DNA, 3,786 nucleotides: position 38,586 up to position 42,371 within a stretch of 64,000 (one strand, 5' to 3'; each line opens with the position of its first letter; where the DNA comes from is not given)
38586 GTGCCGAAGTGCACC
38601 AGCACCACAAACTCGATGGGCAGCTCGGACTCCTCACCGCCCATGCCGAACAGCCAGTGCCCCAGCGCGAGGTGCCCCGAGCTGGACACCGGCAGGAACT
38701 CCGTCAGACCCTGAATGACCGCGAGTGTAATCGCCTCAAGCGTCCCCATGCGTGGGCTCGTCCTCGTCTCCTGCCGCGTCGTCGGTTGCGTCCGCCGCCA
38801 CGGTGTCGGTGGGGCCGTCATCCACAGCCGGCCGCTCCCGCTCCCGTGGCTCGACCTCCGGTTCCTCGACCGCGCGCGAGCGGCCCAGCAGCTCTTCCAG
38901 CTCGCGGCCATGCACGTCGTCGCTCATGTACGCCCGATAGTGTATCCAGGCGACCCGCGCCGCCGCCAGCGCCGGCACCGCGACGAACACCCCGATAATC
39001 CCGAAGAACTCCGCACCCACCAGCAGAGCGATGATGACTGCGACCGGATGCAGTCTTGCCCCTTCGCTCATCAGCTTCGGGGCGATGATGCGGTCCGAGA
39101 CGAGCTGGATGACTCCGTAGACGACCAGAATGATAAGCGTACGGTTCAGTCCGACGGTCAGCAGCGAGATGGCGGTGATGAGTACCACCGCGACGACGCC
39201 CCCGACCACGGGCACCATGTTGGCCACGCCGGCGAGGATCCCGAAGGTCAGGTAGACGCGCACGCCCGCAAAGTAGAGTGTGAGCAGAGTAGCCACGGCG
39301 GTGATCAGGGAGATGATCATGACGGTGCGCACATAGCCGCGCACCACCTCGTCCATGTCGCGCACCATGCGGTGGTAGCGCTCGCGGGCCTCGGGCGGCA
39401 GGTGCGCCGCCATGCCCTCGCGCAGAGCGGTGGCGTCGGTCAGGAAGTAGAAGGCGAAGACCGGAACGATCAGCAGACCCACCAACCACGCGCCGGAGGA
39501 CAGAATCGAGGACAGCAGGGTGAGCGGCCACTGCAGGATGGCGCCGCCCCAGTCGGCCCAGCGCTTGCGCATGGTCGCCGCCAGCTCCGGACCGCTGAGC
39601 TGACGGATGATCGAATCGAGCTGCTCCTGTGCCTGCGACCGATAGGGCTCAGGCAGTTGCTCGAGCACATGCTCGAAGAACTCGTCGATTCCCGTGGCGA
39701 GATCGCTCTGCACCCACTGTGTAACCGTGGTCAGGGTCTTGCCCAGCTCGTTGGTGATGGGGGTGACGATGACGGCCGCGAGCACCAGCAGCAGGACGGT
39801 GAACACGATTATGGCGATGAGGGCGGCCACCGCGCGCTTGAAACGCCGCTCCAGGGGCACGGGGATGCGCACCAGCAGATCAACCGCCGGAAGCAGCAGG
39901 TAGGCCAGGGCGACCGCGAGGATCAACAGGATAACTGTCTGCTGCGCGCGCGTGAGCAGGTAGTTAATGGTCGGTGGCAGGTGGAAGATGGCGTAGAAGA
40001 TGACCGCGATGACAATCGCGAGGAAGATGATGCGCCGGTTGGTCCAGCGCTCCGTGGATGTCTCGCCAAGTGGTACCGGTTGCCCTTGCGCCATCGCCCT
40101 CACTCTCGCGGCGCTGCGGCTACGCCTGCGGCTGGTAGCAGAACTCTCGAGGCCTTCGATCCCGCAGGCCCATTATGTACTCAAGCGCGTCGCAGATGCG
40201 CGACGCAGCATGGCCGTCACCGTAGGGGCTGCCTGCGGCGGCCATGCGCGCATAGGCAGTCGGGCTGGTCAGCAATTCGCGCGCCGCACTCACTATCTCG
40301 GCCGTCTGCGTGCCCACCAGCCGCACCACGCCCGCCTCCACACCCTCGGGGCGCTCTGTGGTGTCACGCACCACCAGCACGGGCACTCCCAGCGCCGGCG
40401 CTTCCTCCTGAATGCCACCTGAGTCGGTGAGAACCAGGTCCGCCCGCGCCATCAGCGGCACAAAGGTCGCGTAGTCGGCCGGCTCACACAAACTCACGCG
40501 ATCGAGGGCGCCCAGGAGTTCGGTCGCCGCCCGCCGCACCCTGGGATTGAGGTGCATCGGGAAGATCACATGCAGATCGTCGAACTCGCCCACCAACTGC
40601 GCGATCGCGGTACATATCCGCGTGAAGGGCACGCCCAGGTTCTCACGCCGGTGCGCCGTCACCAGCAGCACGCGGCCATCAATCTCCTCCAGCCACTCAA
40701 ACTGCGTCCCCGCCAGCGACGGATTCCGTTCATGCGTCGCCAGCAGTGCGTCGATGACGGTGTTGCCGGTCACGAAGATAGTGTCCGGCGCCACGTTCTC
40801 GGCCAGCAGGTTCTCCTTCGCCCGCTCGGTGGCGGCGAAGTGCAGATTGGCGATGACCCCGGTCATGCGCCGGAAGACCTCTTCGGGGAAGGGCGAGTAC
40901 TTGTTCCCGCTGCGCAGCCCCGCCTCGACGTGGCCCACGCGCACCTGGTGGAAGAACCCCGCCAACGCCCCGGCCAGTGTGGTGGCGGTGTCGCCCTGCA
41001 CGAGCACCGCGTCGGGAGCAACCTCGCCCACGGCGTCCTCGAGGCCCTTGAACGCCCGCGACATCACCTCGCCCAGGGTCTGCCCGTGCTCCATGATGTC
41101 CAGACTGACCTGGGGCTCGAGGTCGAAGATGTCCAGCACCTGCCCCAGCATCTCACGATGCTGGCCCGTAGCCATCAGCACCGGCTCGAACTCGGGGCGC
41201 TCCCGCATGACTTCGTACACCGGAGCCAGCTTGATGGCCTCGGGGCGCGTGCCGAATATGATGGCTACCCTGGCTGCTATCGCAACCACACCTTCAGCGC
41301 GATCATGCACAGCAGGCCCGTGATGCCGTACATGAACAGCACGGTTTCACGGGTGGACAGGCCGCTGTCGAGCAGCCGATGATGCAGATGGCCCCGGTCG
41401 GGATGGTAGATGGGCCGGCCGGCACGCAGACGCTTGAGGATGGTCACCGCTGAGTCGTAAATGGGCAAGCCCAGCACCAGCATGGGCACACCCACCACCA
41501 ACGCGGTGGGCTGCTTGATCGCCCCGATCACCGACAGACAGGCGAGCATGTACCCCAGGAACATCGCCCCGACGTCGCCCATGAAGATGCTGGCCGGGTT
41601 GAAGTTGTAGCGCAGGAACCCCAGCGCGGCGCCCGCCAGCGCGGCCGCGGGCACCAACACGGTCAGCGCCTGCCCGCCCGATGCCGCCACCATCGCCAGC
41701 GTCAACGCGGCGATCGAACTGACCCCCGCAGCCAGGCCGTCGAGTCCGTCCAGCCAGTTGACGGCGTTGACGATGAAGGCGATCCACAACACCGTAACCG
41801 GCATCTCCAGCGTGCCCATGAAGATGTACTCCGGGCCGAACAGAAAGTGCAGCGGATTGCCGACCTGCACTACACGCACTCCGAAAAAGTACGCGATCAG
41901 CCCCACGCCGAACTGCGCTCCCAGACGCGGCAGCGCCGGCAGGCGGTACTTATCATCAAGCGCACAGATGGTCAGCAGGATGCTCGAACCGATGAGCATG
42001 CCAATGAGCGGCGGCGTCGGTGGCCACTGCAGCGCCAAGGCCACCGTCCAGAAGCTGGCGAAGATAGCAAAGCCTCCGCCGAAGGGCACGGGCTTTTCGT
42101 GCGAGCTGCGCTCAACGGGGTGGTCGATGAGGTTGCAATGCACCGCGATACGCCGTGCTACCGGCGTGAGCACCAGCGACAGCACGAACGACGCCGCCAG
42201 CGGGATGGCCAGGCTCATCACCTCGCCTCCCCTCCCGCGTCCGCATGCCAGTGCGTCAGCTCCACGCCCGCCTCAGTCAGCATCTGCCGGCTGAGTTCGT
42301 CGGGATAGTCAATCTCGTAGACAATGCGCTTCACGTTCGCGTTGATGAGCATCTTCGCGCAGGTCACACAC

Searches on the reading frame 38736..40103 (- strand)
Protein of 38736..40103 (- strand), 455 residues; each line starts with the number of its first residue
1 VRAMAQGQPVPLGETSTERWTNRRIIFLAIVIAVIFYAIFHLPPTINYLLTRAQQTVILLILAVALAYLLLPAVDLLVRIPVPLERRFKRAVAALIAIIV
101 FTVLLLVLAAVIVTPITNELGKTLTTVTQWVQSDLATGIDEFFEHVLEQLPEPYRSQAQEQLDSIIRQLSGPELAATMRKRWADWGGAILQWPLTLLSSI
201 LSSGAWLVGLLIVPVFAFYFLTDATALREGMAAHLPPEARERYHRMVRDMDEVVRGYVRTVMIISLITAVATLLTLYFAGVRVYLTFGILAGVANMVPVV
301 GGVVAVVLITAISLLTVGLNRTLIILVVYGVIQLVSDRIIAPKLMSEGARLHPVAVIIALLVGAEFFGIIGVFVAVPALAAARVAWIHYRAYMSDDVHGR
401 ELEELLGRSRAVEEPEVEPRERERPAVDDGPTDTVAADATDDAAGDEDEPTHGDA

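Call 55: search_protein_families(library=pfam, proteins=[window:38736-40103:-], max_evalue=0.000001)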
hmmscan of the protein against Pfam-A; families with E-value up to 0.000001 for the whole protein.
window:38736-40103:- (455 aa): 1 family
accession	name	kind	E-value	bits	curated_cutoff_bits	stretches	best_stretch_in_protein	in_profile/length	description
PF01594.21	AI-2E_transport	-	5.9e-56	190.5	34.3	1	25-389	3-326/327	AI-2E family transporter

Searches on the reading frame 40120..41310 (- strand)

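Call 55: search_protein_families(library=pfam, proteins=[window:40120-41310:-], max_evalue=0.000001)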
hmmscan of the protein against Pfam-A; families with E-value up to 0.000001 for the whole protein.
window:40120-41310:- (396 aa): 1 family
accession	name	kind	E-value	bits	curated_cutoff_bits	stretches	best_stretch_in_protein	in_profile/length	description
PF02350.25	Epimerase_2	-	8.9e-118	393.5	30.6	1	35-377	3-347/347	UDP-N-acetylglucosamine 2-epimerase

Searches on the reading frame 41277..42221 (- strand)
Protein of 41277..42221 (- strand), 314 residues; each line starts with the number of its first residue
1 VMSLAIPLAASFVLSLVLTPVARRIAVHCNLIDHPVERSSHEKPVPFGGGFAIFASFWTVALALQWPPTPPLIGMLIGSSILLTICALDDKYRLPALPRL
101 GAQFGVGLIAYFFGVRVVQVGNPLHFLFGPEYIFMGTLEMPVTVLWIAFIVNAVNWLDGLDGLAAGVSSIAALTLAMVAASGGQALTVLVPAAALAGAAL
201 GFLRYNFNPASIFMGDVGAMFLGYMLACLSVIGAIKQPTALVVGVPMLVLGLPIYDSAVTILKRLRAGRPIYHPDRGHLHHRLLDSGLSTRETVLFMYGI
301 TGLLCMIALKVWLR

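Call 55: search_protein_families(library=pfam, proteins=[window:41277-42221:-], max_evalue=0.000001)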
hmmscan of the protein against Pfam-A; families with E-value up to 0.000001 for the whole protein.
window:41277-42221:- (314 aa): 1 family
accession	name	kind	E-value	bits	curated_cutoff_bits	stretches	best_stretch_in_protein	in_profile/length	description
PF00953.26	Glycos_transf_4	-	4.8e-35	121.4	27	1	73-233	2-159/160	Glycosyl transferase family 4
